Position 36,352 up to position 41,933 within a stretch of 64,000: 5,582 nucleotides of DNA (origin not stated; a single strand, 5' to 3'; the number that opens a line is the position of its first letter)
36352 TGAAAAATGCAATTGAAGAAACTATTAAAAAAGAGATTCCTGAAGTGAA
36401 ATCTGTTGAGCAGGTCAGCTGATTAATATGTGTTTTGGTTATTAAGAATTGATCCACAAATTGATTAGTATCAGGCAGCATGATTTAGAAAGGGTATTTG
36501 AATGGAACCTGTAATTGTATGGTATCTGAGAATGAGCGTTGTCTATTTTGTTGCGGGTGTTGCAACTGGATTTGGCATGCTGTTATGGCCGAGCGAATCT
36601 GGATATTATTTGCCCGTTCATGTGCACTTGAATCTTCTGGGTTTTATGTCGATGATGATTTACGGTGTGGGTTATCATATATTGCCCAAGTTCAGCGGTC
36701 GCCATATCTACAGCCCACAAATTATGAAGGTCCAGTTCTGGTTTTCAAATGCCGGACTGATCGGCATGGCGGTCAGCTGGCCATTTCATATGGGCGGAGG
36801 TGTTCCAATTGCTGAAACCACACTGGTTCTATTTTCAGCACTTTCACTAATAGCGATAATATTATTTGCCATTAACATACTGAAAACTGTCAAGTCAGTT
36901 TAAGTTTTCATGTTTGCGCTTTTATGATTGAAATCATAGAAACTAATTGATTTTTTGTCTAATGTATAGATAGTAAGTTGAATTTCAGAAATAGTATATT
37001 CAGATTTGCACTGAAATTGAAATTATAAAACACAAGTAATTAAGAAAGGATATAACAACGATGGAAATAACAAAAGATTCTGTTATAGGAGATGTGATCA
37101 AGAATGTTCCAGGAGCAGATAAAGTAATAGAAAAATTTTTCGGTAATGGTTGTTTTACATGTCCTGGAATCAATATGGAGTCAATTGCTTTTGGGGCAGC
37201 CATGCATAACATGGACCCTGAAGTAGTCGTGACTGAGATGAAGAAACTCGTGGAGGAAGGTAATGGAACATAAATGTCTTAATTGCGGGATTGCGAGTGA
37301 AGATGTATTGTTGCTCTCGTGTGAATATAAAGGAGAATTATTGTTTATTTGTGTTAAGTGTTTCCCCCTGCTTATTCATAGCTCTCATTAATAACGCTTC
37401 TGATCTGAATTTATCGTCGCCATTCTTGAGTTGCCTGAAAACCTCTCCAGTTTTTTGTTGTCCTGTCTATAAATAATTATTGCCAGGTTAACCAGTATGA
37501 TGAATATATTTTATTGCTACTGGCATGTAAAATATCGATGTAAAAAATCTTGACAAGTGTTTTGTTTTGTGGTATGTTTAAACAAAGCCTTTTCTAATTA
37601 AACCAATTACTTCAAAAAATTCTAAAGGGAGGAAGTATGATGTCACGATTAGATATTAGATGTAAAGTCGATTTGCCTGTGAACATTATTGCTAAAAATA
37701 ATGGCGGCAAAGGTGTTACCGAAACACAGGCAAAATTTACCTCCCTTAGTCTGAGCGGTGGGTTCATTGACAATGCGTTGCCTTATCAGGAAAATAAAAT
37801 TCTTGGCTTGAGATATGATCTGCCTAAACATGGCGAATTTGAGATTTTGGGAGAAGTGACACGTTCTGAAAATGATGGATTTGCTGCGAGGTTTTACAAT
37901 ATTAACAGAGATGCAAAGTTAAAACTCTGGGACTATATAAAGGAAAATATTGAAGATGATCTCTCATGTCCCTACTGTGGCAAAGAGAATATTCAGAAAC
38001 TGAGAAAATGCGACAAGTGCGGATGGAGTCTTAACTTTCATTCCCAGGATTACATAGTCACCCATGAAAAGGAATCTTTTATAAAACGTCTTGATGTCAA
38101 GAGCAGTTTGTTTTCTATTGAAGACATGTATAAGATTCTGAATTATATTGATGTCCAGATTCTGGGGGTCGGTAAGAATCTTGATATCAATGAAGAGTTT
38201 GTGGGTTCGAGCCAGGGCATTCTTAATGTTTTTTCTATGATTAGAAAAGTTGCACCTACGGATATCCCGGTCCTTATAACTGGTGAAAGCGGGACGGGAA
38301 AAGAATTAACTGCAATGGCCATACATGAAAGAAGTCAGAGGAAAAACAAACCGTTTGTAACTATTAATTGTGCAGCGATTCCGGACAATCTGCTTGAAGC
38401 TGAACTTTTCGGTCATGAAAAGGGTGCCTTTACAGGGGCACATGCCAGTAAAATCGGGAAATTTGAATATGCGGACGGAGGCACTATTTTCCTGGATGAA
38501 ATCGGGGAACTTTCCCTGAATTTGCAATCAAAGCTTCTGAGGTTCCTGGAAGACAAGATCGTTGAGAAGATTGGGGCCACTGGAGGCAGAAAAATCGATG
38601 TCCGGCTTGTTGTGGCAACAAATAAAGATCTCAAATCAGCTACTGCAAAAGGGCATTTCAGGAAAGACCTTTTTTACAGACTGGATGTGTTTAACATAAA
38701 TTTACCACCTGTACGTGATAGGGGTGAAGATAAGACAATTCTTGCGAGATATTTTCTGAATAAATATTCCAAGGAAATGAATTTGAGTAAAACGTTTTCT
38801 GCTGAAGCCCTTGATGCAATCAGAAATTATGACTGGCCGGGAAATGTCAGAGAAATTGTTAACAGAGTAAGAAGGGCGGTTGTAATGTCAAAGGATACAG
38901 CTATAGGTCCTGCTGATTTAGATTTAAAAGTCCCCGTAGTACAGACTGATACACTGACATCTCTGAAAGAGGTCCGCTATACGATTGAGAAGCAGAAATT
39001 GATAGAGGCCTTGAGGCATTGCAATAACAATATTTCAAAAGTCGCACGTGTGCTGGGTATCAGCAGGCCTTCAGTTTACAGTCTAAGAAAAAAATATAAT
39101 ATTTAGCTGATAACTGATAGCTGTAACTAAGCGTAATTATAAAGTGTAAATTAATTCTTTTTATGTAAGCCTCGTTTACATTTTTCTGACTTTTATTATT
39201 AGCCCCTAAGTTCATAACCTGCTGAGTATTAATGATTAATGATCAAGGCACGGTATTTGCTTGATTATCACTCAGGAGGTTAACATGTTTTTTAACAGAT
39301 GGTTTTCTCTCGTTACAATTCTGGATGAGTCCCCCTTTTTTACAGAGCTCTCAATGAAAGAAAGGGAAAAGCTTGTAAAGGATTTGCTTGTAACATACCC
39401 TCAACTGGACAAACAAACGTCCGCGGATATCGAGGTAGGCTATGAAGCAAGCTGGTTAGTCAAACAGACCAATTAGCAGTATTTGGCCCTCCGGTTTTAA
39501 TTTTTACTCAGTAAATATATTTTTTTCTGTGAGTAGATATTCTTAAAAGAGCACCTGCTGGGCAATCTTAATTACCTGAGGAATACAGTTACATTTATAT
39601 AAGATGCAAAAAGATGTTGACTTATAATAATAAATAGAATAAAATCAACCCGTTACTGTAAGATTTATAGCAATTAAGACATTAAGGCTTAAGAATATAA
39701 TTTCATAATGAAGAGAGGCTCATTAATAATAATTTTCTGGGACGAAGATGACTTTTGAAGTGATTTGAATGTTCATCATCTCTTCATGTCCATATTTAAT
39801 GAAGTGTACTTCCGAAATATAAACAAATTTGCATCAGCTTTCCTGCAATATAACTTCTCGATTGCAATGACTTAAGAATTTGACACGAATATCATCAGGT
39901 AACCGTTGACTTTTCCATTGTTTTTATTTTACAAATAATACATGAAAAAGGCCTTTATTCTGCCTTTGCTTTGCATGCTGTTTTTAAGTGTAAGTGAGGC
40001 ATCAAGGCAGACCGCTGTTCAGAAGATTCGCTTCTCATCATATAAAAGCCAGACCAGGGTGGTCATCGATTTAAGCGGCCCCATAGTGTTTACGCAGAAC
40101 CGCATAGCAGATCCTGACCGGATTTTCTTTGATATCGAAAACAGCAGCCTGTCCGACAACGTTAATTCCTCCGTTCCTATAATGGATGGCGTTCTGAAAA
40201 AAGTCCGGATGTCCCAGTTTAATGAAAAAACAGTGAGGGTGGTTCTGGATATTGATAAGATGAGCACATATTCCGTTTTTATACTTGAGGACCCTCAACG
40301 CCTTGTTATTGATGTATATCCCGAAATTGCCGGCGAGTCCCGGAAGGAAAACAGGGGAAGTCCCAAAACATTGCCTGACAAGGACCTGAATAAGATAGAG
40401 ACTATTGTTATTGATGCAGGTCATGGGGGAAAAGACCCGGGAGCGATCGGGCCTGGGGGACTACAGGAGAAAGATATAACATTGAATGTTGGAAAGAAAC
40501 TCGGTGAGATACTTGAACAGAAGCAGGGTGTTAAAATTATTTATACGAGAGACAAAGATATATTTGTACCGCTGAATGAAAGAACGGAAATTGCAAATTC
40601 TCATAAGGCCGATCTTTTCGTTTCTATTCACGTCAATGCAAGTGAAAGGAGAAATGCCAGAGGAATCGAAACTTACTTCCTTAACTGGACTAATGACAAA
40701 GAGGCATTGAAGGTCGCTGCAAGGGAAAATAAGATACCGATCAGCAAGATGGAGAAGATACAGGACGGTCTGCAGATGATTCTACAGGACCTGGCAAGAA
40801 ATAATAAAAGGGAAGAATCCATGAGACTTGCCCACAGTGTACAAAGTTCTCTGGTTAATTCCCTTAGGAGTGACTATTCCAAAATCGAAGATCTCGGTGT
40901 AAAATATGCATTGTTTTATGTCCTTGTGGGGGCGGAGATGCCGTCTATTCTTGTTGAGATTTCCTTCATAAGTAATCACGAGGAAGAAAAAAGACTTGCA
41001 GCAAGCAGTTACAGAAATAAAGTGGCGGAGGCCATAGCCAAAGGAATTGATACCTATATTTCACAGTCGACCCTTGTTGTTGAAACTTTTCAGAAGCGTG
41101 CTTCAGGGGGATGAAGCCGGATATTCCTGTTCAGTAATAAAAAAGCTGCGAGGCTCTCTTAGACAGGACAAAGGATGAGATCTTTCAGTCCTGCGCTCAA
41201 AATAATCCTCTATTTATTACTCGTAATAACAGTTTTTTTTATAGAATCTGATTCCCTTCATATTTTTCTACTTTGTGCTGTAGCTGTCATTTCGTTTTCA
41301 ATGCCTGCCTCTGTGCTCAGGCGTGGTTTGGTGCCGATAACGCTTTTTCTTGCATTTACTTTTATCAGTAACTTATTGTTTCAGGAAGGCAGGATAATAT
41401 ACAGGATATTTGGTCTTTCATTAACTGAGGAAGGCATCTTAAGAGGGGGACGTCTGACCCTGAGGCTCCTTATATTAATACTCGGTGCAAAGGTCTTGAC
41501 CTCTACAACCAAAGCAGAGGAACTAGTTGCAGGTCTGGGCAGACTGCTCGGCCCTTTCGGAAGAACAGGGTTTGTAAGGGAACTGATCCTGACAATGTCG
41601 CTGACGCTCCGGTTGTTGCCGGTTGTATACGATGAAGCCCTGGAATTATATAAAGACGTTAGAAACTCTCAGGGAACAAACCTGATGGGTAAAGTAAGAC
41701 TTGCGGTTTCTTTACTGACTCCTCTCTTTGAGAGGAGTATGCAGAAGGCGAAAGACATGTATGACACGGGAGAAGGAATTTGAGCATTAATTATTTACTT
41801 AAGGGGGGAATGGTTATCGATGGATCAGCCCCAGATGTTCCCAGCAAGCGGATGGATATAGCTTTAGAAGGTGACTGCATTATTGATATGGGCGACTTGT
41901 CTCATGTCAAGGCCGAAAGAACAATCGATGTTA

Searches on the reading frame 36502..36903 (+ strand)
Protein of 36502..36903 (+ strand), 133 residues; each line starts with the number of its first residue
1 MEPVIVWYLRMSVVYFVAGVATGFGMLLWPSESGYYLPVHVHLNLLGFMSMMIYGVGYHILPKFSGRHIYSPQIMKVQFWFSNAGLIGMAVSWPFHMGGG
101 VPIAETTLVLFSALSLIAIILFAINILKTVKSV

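Call 48: search_protein_families(library=pfam, proteins=[window:36502-36903:+], max_evalue=1e-8)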
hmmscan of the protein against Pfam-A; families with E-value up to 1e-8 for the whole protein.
window:36502-36903:+ (133 aa): 1 family
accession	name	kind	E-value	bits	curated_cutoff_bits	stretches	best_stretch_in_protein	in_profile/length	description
PF00115.25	COX1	-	9.6e-09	35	34.8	1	11-99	313-402/436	Cytochrome C and Quinol oxidase polypeptide I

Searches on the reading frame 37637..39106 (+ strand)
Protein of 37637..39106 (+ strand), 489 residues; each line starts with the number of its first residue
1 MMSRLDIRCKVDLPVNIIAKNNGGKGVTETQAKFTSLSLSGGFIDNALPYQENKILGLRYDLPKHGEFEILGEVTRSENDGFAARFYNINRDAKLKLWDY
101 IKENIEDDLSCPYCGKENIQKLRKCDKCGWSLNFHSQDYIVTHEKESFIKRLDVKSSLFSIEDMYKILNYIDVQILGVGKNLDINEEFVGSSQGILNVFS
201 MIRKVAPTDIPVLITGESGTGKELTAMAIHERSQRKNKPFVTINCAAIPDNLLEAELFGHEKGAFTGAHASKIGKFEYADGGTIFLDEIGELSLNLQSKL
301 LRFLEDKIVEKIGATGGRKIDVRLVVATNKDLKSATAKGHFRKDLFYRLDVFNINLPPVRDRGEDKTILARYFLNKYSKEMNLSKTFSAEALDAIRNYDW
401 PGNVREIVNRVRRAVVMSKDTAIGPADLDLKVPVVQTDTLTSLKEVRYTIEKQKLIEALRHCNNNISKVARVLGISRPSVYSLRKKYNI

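Call 34: search_protein_families(library=ncbifam, proteins=[window:37637-39106:+], max_evalue=0.00001)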
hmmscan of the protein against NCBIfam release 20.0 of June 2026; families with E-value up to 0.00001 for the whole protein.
window:37637-39106:+ (489 aa): 26 families (the best 25 are shown)
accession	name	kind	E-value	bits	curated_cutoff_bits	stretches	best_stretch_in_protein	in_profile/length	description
TIGR02915.1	PEP_resp_reg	equivalog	2.9e-116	389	502.6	1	186-489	139-444/445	PEP-CTERM-box response regulator transcription factor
TIGR01817.1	nifA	equivalog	3.3e-103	346.3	528.85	1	184-432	194-442/534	nif-specific transcriptional activator NifA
NF041552.1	TF_PrdR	equivalog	1.5e-95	320.7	795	1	166-488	249-577/577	sigma-54 dependent transcriptional regulator PrdR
NF003451.0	PRK05022.1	equivalog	2.6e-95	320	476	1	185-488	189-509/512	nitric oxide reductase transcriptional regulator NorR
NF050807.1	TransRegFlbDCaul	equivalog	1.6e-91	307.5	750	1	185-487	117-435/454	sigma-54-dependent transcriptional regulator FlbD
TIGR01818.1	ntrC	equivalog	2.8e-91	306.6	558.6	1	185-433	133-382/463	nitrogen regulation protein NR(I)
NF008469.0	PRK11361.1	equivalog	4.9e-89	299.1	714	1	190-487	147-454/461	acetoacetate metabolism transcriptional regulator AtoC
NF038308.1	RNA_repair_RtcR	equivalog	1.4e-87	294.8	650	1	190-443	184-447/530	RNA repair transcriptional activator RtcR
NF049963.1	RespRegFlgRCampy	domain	4.2e-85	286.2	750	1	183-489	131-429/429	fla regulon two-component system response regulator FlgR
NF041946.1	LuxO_transreg_Vib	equivalog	1.9e-82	277.5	800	1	185-424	132-372/463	quorum-sensing sigma-54 dependent transcriptional regulator LuxO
TIGR02974.1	phageshock_pspF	equivalog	2.2e-82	276.9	443.55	1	189-419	2-234/336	phage shock protein operon transcriptional activator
NF041906.1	V4R_TF_MobR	exception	2.9e-82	276.9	999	1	188-483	234-541/544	phenol degradation transcriptional regulator MobR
TIGR02329.1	propionate_PrpR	equivalog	4e-80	269.9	499.2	1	186-481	212-521/526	propionate catabolism operon regulatory protein PrpR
NF007689.0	PRK10365.1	equivalog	1.1e-79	268.3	760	1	187-479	140-434/441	sigma-54-dependent response regulator transcription factor ZraR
NF011958.0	PRK15429.1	equivalog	2.8e-79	267.5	830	1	187-489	380-686/692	formate hydrogenlyase transcriptional activator FlhA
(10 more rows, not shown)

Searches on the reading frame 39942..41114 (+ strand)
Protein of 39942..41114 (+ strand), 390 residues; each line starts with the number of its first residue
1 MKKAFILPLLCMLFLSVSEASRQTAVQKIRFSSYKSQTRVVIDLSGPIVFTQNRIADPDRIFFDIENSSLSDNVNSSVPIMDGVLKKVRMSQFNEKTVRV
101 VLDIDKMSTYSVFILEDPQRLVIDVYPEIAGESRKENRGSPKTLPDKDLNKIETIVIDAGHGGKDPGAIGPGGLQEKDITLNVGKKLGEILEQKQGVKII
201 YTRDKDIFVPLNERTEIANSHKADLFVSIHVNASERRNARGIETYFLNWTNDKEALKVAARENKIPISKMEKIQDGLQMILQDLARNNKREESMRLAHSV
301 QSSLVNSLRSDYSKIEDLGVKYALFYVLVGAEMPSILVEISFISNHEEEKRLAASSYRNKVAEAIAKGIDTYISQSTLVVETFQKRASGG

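Call 7: search_protein_families(library=pfam, proteins=[window:39942-41114:+], max_evalue=0.001)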
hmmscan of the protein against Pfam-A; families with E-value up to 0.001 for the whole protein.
window:39942-41114:+ (390 aa): 3 families
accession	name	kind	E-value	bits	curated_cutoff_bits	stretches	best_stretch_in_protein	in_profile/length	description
PF01520.23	Amidase_3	-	4.5e-56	190.1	27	1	155-370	1-173/174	N-acetylmuramoyl-L-alanine amidase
PF11741.13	AMIN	-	9.7e-16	58.1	20.5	1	29-125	2-101/101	AMIN domain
PF24837.1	AMIN-like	-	1.3e-06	28.9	27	1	83-125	85-127/129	AMIN-like domain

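Call 8: search_protein_families(library=ncbifam, proteins=[window:39942-41114:+], max_evalue=0.001)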
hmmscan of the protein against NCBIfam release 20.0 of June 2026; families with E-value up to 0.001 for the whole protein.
window:39942-41114:+ (390 aa): 6 families
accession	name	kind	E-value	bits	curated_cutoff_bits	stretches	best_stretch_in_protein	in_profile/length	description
NF038267.1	amidase_AmiC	exception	4.6e-55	186.9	700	1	11-373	19-406/407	N-acetylmuramoyl-L-alanine amidase AmiC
NF007652.1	PRK10319.1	equivalog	1.5e-43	149.1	400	1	134-375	40-280/291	N-acetylmuramoyl-L-alanine amidase AmiA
NF007751.0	PRK10431.1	equivalog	1.4e-38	132.6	532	2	154-248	193-287/445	N-acetylmuramoyl-L-alanine amidase AmiB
TIGR02883.1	spore_cwlD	equivalog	7.6e-37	127.2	221.55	2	154-256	2-117/189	N-acetylmuramoyl-L-alanine amidase CwlD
NF038140.1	amidase_Rv3717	exception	6.1e-12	45.5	335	2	291-374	148-232/233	Rv3717 family N-acetylmuramoyl-L-alanine amidase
NF050040.1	horm_taper_TftA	equivalog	5.5e-05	22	500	0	332-377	145-188/450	hormogonium tapered terminus morphoprotein TftA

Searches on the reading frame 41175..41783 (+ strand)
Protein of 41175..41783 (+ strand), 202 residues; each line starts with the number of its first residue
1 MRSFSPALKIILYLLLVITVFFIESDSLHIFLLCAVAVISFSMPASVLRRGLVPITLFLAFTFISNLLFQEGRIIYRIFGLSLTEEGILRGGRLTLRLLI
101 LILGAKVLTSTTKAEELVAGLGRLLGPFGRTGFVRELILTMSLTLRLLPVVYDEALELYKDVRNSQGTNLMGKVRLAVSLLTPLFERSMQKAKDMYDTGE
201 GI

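Call 7: search_protein_families(library=pfam, proteins=[window:41175-41783:+], max_evalue=0.001)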
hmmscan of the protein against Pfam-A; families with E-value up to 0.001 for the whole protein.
window:41175-41783:+ (202 aa): 1 family
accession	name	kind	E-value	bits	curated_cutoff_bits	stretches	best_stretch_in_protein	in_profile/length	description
PF02361.21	CbiQ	-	2.1e-24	86.8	25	1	6-198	10-202/216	Cobalt transport protein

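Call 8: search_protein_families(library=ncbifam, proteins=[window:41175-41783:+], max_evalue=0.001)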
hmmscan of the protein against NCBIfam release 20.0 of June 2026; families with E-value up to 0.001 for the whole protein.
window:41175-41783:+ (202 aa): 1 family
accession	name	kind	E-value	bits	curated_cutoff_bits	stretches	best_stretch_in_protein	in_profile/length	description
TIGR02454.1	ECF_T_CbiQ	equivalog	1.3e-14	54.5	111.8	1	5-196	2-194/200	cobalt ECF transporter T component CbiQ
